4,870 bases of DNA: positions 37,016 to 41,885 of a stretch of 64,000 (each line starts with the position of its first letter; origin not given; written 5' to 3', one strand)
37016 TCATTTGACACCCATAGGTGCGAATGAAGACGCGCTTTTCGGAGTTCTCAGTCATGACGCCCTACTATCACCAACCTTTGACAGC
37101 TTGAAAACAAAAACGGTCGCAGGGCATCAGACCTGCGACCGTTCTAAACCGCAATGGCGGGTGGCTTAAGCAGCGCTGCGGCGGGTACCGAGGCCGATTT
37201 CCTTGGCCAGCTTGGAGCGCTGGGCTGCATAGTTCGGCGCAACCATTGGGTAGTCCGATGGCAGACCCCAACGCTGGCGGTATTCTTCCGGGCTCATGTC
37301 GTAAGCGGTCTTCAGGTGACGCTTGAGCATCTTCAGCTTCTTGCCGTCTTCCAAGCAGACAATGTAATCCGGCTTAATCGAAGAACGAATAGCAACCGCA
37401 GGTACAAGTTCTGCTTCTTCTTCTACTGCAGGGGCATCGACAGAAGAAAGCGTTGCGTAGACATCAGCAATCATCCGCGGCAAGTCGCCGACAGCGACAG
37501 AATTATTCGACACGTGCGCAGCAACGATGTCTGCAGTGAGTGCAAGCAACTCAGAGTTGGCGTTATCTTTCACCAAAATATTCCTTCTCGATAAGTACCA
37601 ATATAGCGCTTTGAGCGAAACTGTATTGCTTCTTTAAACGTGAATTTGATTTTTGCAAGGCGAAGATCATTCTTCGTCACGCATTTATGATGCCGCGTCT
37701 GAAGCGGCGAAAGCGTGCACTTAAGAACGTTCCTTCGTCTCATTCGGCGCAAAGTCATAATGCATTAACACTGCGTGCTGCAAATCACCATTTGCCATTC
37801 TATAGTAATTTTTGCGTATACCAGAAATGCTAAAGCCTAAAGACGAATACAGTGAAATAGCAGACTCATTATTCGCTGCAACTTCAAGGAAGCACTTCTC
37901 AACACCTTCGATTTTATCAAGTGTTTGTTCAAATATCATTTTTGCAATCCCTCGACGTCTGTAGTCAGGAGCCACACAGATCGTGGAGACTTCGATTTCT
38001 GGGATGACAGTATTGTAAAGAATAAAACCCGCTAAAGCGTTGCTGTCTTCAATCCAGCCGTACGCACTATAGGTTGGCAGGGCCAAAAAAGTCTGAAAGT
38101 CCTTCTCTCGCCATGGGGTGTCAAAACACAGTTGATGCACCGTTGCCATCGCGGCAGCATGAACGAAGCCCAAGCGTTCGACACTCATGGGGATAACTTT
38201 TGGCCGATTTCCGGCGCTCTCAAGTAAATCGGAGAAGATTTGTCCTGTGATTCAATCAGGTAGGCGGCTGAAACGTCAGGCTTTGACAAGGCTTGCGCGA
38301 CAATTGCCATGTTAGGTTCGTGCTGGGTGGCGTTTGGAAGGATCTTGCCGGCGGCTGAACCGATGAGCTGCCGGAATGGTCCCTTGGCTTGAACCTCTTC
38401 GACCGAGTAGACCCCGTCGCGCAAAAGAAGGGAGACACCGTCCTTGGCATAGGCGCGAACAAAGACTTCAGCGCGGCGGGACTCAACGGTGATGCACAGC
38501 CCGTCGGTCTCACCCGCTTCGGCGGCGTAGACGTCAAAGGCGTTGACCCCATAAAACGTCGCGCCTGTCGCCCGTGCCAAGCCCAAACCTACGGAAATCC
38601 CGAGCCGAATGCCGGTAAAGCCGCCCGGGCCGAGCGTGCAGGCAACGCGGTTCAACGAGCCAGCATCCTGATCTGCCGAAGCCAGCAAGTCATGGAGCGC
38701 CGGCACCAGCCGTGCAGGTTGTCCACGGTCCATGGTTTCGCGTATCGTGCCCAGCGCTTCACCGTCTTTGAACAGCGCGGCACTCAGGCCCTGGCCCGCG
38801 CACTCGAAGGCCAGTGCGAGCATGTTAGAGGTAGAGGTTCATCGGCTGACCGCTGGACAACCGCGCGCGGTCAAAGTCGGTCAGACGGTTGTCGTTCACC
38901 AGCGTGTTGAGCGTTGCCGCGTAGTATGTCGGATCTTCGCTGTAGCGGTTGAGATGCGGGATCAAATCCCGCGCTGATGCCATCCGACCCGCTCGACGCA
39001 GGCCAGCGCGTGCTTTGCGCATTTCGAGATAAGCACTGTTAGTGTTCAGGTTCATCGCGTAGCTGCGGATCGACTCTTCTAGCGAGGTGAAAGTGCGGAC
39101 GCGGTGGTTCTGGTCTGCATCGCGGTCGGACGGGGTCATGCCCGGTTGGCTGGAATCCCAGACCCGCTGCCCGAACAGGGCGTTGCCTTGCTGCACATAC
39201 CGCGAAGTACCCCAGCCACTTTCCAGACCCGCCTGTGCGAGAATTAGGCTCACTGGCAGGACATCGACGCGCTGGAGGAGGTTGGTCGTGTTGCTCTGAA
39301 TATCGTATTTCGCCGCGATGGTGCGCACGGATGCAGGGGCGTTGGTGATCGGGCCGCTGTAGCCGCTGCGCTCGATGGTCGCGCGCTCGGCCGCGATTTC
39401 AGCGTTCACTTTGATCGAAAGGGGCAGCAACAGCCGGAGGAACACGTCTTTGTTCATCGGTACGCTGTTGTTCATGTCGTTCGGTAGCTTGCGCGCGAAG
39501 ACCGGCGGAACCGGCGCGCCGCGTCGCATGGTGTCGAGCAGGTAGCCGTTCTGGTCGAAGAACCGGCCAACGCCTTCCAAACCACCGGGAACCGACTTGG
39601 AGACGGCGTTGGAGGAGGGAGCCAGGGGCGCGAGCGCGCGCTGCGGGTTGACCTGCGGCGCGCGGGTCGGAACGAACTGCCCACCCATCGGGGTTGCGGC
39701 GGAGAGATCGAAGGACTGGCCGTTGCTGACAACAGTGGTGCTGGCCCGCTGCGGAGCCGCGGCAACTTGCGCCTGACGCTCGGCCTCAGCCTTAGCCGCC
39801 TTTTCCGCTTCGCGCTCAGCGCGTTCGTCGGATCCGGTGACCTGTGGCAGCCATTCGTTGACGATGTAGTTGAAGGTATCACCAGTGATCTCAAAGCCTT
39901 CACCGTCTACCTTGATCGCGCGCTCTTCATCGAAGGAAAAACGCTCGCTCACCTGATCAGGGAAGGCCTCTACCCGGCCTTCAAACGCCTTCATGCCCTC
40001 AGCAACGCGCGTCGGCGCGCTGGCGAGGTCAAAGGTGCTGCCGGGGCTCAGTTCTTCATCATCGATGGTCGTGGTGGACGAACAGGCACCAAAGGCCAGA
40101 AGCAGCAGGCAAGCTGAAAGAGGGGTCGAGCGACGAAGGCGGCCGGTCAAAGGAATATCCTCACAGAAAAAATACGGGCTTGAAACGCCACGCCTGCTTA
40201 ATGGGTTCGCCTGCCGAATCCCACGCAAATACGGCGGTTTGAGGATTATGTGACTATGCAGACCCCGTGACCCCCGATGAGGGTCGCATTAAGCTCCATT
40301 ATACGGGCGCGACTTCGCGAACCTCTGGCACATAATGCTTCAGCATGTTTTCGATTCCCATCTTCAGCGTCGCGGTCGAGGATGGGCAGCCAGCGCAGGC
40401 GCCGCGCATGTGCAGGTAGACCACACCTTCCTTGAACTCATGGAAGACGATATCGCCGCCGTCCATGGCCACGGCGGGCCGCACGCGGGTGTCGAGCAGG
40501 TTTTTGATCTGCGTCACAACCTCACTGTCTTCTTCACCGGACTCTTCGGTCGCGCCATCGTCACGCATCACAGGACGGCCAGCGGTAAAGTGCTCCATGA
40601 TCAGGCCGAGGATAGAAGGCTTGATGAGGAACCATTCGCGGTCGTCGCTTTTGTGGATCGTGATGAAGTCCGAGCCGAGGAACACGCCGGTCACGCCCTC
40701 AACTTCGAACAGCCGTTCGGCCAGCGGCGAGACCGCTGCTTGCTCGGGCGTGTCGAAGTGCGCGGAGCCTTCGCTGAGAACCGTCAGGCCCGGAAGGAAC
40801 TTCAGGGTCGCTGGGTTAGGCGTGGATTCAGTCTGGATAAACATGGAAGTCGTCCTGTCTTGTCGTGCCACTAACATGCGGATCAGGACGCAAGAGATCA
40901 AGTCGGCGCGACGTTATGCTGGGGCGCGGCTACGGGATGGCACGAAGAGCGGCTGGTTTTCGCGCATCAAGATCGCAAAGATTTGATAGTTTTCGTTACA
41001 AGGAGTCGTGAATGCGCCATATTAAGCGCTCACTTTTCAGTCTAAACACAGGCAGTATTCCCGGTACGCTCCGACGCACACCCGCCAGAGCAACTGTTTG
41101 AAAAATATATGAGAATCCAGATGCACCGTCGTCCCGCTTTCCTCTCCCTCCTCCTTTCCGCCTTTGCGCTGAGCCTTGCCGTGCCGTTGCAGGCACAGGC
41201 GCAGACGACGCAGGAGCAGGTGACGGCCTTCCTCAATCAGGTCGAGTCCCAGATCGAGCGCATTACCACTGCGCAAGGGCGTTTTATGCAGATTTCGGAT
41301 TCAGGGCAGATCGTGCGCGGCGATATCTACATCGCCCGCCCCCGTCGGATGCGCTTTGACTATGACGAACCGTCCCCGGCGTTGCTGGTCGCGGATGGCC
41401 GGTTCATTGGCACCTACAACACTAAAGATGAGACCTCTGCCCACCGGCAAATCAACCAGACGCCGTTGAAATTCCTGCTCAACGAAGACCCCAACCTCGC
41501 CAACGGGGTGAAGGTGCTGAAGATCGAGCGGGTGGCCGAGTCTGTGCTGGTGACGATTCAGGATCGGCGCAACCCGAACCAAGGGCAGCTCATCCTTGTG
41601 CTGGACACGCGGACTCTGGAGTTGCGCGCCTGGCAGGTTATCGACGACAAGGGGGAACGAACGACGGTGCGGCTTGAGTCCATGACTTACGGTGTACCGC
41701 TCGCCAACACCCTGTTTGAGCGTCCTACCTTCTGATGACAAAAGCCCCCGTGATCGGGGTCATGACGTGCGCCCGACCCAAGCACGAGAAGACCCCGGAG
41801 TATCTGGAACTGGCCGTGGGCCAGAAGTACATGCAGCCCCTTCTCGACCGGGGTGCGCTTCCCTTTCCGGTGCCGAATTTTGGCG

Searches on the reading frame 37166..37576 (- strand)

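Call 55: search_protein_families(library=pfam, proteins=[window:37166-37576:-], max_evalue=0.00001)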
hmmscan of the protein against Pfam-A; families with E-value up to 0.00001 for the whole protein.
window:37166-37576:- (136 aa): 1 family
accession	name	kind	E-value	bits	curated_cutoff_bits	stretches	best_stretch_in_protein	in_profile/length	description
PF05443.17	ROS_MUCR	-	1.1e-51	174.4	25.4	1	10-130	2-123/123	ROS/MUCR transcriptional regulator protein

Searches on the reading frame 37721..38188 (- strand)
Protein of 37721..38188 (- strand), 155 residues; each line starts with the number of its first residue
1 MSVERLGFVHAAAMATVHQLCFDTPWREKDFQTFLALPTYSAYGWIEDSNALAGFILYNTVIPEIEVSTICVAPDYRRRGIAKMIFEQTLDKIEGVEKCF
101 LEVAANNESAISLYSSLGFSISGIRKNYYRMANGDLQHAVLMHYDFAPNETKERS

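Call 55: search_protein_families(library=pfam, proteins=[window:37721-38188:-], max_evalue=0.00001)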
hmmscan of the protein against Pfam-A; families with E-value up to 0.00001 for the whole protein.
window:37721-38188:- (155 aa): 5 families
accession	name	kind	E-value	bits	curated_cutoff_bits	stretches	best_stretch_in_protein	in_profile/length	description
PF00583.31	Acetyltransf_1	-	8.3e-16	58.7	20.7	1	13-119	3-116/116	Acetyltransferase (GNAT) family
PF13508.13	Acetyltransf_7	-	1.1e-11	45.3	27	1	45-120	6-83/84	Acetyltransferase (GNAT) domain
PF13673.13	Acetyltransf_10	-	7e-09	36.2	23.6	1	47-120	37-108/128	Acetyltransferase (GNAT) domain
PF08445.16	FR47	-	1.3e-07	32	22.1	1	49-122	9-80/86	FR47-like protein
PF13420.13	Acetyltransf_4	-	2e-06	28.4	24.3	1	75-133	92-148/155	Acetyltransferase (GNAT) domain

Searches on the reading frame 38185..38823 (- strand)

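Call 55: search_protein_families(library=pfam, proteins=[window:38185-38823:-], max_evalue=0.00001)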
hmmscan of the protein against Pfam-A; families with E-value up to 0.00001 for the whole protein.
window:38185-38823:- (212 aa): 1 family
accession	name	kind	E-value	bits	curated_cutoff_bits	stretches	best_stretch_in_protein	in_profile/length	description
PF00814.31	TsaD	-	1.1e-13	52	24.8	1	37-145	31-148/264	tRNA N6-adenosine threonylcarbamoyltransferase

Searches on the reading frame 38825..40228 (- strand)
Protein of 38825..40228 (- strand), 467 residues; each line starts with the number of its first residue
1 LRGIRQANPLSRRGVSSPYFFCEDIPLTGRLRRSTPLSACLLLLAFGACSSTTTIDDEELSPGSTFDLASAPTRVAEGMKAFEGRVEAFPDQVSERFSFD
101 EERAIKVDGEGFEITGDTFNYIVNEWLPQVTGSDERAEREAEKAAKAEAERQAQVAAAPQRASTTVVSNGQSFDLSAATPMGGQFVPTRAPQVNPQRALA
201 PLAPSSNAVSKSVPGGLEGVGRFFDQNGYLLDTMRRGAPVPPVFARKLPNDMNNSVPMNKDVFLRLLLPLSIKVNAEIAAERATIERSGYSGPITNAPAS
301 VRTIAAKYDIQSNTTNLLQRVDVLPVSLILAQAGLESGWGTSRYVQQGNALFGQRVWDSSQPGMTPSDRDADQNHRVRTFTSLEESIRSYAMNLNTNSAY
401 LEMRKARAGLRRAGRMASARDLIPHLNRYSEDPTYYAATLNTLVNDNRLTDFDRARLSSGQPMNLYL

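Call 55: search_protein_families(library=pfam, proteins=[window:38825-40228:-], max_evalue=0.00001)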
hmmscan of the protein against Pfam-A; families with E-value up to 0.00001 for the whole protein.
window:38825-40228:- (467 aa): 1 family
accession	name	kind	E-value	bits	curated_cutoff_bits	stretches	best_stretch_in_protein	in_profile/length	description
PF01832.25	Glucosaminidase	-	1.2e-17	65.2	30.2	1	316-447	6-121/123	Mannosyl-glycoprotein endo-beta-N-acetylglucosaminidase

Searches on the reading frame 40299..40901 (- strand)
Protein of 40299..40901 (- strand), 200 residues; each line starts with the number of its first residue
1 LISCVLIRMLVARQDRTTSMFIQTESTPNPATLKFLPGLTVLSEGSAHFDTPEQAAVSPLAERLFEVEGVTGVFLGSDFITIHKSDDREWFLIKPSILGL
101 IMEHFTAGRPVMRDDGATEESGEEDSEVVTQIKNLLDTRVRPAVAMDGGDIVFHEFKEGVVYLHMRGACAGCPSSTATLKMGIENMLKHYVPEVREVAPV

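Call 55: search_protein_families(library=pfam, proteins=[window:40299-40901:-], max_evalue=0.00001)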
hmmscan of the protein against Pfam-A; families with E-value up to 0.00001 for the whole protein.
window:40299-40901:- (200 aa): 2 families
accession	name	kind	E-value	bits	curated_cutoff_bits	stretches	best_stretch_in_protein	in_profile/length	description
PF08712.16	Nfu_N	-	1.6e-30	105.4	27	1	22-108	1-88/88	Scaffold protein Nfu/NifU N terminal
PF01106.22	NifU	-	4.5e-29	100.8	27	1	132-197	1-66/67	NifU-like domain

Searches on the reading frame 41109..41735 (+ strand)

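Call 56: search_protein_families(library=pfam, proteins=[window:41109-41735:+], max_evalue=0.00001)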
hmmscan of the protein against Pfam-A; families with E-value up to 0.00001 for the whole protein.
window:41109-41735:+ (208 aa): 1 family
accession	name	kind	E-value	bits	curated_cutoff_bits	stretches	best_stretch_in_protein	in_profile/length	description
PF03548.22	LolA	-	4.4e-25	88.8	23.6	1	52-204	3-163/165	Outer membrane lipoprotein carrier protein LolA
